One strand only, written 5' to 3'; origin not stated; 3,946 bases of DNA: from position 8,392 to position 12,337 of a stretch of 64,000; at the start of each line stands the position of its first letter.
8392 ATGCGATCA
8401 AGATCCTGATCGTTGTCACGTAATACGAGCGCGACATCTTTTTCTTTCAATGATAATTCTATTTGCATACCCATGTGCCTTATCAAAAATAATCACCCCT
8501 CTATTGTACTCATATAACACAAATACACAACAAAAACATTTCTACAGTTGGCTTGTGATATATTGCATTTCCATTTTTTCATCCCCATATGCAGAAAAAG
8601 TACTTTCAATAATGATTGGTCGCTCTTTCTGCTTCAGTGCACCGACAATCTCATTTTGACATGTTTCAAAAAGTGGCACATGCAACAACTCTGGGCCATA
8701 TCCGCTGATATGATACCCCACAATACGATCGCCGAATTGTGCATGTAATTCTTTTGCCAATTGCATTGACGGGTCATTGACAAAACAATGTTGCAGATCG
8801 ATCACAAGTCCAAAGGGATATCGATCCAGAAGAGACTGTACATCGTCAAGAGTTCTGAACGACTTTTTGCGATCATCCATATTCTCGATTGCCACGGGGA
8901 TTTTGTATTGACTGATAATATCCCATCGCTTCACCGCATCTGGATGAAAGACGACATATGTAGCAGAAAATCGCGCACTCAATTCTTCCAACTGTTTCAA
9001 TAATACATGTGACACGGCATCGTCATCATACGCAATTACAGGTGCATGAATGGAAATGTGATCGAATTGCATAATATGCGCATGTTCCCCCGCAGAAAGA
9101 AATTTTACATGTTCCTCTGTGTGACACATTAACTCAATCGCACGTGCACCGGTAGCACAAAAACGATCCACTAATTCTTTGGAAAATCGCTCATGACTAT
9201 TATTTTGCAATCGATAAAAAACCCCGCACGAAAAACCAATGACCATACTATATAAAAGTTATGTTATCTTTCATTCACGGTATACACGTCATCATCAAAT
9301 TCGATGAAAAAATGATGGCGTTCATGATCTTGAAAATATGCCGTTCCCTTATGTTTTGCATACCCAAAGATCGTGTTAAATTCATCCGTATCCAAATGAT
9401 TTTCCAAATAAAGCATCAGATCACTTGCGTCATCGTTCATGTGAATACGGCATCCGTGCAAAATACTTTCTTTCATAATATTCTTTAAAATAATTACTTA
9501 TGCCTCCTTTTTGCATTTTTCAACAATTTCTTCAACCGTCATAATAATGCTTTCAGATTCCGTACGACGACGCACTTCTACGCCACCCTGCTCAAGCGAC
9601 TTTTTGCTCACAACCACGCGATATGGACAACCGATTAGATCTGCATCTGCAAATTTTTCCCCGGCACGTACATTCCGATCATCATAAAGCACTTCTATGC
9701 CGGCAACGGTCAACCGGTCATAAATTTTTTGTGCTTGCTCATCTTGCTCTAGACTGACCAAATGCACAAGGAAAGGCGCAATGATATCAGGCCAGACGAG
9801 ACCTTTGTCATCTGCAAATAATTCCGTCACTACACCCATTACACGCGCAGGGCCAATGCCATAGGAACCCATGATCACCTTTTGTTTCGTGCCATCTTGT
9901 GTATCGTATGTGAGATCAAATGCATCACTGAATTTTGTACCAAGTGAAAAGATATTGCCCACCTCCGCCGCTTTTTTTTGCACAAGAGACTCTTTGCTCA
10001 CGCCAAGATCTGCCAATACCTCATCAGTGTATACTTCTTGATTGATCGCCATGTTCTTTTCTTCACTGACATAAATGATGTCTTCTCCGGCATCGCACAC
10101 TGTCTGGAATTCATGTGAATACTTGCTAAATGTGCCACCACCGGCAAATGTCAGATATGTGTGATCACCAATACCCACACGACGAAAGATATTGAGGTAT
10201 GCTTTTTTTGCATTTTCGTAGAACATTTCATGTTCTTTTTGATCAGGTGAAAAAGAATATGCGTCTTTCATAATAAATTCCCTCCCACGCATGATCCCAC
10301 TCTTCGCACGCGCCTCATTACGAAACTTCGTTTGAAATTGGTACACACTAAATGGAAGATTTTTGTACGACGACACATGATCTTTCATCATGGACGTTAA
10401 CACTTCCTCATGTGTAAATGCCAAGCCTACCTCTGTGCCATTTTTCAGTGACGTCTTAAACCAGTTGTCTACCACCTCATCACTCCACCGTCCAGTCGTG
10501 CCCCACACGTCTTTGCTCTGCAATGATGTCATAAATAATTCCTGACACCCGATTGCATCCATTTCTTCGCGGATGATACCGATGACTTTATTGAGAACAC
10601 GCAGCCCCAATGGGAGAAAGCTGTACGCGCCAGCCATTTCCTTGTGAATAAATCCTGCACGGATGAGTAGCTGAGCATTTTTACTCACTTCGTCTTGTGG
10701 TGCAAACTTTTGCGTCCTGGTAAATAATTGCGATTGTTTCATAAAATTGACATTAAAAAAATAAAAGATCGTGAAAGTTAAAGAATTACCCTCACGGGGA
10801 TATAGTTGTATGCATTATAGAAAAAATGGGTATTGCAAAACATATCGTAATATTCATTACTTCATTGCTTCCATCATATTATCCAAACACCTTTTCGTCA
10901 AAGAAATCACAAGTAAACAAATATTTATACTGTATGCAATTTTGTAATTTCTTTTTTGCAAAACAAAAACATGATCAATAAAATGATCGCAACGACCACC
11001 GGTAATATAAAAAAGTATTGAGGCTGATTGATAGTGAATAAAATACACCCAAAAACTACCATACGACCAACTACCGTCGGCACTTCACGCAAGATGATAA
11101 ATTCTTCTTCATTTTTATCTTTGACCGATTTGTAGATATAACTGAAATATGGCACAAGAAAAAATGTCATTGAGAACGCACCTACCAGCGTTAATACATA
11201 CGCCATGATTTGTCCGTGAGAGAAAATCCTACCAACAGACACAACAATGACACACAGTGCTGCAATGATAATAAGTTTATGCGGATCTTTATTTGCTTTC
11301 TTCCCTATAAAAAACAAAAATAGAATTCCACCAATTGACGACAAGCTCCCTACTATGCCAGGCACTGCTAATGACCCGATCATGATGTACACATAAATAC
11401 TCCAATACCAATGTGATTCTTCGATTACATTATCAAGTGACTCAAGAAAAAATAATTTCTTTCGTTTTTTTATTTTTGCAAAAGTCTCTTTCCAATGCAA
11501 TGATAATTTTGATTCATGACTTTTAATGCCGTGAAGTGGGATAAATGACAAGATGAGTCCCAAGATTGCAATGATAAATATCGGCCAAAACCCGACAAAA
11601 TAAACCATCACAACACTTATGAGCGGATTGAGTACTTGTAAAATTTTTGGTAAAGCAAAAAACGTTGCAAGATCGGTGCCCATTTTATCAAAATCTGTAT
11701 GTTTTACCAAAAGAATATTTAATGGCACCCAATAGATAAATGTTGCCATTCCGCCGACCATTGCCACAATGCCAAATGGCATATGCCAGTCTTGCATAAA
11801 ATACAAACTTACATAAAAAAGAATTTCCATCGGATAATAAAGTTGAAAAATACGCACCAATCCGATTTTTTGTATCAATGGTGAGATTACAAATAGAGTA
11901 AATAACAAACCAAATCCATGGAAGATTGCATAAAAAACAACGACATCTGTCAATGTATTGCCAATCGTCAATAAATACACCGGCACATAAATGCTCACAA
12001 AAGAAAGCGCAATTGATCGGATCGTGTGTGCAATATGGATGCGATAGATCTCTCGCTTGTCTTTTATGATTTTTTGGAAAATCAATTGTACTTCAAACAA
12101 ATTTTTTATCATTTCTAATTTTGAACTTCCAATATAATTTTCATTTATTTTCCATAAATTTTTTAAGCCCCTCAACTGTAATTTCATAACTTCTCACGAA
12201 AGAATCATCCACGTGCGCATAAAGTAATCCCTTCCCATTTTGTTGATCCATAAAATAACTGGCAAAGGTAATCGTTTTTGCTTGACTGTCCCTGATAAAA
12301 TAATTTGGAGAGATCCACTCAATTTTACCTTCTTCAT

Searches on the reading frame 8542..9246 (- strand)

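Call 88: search_protein_families(library=pfam, proteins=[window:8542-9246:-], max_evalue=0.00001)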
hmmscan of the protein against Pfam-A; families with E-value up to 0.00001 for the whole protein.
window:8542-9246:- (234 aa): 1 family
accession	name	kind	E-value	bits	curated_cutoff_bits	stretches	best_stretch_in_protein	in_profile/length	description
PF01261.30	AP_endonuc_2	-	2.2e-06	28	31.1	1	109-184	113-189/249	Xylose isomerase-like TIM barrel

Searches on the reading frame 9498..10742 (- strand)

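Call 88: search_protein_families(library=pfam, proteins=[window:9498-10742:-], max_evalue=0.00001)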
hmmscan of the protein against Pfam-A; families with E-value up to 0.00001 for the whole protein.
window:9498-10742:- (414 aa): 2 families
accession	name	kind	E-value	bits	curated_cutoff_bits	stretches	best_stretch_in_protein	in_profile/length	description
PF00587.30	tRNA-synt_2b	-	2.2e-30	106.5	29.3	1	95-307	1-177/179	tRNA synthetase class II core domain (G, H, P, S and T)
PF03129.25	HGTP_anticodon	-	5.6e-21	74.9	21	1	332-412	13-93/94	Anticodon binding domain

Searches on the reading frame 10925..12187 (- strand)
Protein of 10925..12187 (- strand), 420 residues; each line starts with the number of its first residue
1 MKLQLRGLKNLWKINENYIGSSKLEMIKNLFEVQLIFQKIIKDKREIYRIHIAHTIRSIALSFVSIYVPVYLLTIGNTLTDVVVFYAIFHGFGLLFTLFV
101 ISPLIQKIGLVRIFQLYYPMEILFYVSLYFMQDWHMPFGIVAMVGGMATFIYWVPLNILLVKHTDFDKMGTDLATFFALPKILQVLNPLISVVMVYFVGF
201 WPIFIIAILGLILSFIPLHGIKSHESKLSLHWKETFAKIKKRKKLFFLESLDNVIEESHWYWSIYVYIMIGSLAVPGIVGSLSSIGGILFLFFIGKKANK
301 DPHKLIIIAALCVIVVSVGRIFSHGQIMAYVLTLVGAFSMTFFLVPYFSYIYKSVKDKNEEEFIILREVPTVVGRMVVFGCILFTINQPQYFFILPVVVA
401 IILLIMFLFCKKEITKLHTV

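Call 88: search_protein_families(library=pfam, proteins=[window:10925-12187:-], max_evalue=0.00001)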
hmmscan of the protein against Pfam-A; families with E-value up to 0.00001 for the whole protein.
window:10925-12187:- (420 aa): 1 family
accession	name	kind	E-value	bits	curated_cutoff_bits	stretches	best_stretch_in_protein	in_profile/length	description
PF07690.21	MFS_1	-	9e-10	38.4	33.4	0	272-409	30-172/347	Major Facilitator Superfamily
